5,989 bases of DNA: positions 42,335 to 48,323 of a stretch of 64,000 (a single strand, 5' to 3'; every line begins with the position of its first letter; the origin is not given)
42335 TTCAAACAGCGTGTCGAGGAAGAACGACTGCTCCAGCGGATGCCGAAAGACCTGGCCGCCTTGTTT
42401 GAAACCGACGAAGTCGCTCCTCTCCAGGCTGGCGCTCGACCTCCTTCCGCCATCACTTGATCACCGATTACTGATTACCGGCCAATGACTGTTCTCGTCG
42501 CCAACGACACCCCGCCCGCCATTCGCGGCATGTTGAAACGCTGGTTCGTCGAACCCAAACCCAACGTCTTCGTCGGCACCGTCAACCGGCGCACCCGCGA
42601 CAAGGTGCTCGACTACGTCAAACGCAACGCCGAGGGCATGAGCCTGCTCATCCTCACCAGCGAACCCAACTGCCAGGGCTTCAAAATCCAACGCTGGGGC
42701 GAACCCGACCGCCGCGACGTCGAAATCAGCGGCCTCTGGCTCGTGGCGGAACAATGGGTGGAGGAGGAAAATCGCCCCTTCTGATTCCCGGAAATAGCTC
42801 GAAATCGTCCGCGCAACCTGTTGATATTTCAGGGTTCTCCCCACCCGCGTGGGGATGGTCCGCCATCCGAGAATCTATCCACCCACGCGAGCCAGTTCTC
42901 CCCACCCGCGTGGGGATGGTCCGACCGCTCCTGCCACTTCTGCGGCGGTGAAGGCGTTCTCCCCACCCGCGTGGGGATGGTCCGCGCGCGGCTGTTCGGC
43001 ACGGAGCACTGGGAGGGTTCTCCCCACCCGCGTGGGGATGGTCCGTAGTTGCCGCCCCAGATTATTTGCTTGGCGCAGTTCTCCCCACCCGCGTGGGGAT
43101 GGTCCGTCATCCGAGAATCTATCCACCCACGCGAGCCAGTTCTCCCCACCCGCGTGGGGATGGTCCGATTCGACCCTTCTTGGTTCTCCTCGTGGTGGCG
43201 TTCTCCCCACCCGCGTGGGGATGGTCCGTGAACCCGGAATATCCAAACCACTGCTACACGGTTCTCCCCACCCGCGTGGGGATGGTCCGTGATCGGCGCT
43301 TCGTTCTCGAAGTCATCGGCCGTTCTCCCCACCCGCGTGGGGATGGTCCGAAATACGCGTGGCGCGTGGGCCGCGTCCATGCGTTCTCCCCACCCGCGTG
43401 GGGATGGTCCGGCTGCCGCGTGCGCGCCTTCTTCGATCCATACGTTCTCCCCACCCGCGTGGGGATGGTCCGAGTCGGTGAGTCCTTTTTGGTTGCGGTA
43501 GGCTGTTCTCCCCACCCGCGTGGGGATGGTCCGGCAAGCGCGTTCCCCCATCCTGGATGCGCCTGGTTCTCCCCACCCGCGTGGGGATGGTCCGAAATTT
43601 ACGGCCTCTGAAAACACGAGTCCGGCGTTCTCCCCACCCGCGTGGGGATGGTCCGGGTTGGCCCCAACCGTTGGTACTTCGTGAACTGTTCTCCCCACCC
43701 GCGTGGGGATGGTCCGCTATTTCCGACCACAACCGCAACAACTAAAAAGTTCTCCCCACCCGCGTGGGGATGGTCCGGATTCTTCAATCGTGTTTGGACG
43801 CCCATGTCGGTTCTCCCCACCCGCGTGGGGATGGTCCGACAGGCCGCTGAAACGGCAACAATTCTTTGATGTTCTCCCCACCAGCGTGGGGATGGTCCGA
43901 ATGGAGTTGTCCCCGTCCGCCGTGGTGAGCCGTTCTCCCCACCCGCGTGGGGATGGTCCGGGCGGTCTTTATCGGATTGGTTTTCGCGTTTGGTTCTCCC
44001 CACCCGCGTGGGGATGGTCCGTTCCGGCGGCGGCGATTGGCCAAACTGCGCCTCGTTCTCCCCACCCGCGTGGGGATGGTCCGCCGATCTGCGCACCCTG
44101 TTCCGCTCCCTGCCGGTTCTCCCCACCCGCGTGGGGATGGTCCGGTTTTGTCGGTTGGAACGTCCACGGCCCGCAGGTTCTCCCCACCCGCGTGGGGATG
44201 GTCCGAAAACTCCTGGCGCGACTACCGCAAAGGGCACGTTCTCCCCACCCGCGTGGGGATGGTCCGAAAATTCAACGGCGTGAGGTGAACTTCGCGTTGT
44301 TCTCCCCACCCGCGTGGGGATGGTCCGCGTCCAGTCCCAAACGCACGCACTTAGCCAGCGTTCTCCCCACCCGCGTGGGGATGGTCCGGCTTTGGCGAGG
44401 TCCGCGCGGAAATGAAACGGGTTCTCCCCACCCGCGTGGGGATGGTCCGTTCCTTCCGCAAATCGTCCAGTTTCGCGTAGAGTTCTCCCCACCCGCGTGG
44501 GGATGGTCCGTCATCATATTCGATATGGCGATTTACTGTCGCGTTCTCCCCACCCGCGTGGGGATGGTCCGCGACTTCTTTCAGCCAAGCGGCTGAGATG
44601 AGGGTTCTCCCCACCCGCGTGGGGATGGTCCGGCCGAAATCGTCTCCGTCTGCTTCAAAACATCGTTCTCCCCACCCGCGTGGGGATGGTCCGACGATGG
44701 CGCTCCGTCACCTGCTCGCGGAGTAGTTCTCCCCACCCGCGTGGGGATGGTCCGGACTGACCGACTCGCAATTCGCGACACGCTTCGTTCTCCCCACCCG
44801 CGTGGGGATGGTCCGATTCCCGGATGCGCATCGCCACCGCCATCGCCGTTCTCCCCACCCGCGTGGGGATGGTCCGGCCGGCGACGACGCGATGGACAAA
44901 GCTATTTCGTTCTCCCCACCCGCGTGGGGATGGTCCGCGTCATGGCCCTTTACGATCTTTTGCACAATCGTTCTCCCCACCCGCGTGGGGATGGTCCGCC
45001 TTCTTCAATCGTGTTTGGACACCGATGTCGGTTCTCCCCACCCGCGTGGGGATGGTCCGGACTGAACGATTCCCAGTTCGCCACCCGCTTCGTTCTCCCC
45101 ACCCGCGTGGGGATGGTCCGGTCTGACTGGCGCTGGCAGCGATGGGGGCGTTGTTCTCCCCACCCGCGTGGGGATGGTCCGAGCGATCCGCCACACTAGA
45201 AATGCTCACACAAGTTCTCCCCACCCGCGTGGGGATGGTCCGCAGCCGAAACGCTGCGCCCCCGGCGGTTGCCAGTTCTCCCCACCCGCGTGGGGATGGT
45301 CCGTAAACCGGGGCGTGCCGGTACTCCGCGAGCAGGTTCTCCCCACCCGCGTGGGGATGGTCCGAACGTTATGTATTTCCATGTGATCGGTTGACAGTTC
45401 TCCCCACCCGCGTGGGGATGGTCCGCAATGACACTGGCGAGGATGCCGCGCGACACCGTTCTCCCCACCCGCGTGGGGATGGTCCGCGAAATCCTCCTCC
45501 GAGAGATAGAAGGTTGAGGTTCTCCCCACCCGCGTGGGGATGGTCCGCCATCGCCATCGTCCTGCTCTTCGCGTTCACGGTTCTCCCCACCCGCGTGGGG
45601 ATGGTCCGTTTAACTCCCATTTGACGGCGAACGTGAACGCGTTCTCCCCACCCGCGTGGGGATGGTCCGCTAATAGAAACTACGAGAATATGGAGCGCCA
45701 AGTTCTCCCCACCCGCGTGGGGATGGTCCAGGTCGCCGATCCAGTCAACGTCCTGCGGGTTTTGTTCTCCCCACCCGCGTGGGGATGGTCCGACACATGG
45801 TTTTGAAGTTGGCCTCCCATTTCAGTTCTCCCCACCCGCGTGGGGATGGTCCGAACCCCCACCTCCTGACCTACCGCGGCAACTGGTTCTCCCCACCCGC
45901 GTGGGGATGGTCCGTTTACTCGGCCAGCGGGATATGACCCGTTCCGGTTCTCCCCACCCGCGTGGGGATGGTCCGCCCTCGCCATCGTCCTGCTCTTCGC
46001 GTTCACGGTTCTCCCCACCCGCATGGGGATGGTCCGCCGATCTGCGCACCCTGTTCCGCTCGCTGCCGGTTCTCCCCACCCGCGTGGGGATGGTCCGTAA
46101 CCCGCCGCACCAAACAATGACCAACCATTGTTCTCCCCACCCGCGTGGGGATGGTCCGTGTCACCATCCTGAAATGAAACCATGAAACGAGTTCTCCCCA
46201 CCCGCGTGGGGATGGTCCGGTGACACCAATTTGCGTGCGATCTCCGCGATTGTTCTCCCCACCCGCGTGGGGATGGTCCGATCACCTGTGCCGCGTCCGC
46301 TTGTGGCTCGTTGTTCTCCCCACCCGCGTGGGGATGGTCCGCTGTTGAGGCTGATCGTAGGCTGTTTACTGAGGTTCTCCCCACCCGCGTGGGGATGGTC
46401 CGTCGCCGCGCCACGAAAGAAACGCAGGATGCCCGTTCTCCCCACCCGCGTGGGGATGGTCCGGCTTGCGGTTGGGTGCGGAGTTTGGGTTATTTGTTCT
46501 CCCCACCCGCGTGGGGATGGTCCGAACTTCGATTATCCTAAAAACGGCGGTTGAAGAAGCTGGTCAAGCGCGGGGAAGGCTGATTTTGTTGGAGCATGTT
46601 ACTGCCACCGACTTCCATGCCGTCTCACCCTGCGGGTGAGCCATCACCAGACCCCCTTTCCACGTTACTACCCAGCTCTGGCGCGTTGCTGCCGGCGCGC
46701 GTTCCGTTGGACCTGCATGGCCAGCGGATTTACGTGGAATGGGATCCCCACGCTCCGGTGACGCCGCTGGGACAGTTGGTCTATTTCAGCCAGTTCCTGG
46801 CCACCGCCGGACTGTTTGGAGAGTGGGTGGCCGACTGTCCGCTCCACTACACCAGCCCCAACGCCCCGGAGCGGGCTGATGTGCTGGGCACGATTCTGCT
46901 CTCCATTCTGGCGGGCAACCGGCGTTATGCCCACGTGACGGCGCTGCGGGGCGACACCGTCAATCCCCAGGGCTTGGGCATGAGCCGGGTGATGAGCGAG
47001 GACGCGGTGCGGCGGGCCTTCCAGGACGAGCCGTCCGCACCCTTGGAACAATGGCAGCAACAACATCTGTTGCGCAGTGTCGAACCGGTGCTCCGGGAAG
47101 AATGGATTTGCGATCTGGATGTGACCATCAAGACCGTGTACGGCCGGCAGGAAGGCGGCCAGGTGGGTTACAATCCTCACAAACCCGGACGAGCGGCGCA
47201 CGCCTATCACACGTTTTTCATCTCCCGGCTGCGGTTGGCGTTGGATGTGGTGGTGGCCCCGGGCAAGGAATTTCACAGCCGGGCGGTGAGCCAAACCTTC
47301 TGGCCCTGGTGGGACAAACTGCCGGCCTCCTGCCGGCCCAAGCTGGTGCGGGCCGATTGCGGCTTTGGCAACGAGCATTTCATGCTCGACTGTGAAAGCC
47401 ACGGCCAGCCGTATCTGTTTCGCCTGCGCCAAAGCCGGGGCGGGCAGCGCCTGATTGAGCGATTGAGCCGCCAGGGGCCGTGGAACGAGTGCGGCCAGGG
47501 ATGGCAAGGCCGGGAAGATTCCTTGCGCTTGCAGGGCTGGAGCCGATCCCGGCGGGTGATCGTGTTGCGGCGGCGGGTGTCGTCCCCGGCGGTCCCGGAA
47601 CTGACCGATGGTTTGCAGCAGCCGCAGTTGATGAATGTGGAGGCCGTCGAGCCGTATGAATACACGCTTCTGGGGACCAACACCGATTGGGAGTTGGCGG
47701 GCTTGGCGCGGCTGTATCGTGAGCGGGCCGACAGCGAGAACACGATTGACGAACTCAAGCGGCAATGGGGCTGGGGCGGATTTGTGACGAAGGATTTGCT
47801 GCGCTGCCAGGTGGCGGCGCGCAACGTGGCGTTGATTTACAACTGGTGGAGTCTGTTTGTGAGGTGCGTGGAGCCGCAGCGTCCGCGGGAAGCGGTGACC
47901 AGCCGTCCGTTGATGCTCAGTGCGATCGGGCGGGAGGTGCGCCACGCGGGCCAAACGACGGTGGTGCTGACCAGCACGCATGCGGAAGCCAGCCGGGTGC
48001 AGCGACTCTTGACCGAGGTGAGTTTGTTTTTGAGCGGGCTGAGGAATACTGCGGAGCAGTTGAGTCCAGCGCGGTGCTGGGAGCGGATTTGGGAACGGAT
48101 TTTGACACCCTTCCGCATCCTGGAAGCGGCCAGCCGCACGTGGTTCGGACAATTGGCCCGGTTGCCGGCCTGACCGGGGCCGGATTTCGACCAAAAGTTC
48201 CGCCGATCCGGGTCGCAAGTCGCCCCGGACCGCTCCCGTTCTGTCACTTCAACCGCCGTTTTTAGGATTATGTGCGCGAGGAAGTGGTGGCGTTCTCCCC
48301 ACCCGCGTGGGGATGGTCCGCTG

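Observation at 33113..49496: The entire type I-E CRISPR-Cas locus lies between 46-bp direct repeats that duplicate the 3' end of the LOG-family gene: an island-like, att-flanked insertion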

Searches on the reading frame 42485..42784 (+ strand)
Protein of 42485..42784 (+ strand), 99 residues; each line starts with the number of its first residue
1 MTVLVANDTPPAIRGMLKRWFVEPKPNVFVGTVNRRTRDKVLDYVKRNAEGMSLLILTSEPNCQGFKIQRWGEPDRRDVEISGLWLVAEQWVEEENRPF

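Call 8: search_protein_families(library=pfam, proteins=[window:42485-42784:+])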
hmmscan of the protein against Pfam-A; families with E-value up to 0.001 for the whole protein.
window:42485-42784:+ (99 aa): 1 family
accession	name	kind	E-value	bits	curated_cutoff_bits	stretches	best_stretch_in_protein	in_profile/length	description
PF09707.15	Cas_Cas2CT1978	-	1.5e-24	86.3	24.7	1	1-86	1-86/86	CRISPR-associated protein (Cas_Cas2CT1978)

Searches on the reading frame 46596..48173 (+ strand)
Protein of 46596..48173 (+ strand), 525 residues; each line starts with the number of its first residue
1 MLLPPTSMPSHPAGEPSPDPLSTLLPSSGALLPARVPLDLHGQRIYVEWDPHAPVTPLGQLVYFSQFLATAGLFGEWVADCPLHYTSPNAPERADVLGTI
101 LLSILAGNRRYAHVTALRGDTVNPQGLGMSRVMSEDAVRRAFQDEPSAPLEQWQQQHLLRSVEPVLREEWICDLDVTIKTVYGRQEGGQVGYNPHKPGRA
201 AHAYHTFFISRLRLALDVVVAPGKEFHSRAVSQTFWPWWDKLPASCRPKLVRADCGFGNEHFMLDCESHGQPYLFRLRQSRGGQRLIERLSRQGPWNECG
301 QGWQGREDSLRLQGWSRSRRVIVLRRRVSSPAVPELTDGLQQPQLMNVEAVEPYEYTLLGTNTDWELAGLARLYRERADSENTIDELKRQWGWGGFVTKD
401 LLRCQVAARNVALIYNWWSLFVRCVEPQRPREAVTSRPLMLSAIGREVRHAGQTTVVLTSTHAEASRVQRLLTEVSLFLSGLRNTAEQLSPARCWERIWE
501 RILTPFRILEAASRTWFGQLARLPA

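Call 8: search_protein_families(library=pfam, proteins=[window:46596-48173:+])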
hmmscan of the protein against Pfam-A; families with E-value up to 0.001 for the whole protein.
window:46596-48173:+ (525 aa): 2 families
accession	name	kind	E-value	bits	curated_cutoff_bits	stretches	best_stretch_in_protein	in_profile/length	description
PF13701.12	DDE_Tnp_1_4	-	1.9e-14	53.2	34.7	1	95-474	59-429/435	Transposase DDE domain group 1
PF01609.27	DDE_Tnp_1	-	1.7e-12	47.9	23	1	169-417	4-200/200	Transposase DDE domain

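Call 45: search_protein_families(library=ncbifam, proteins=[window:46596-48173:+], max_evalue=0.01)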
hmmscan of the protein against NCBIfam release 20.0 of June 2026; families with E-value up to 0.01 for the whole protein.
window:46596-48173:+ (525 aa): 2 families
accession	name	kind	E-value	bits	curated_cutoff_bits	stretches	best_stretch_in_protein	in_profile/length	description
NF033539.1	transpos_IS1380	equivalog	6.9e-35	120.5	180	1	56-460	10-417/419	IS1380 family transposase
NF033540.2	transpos_IS701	equivalog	4.7e-06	26.1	150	1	245-398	179-339/363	IS701 family transposase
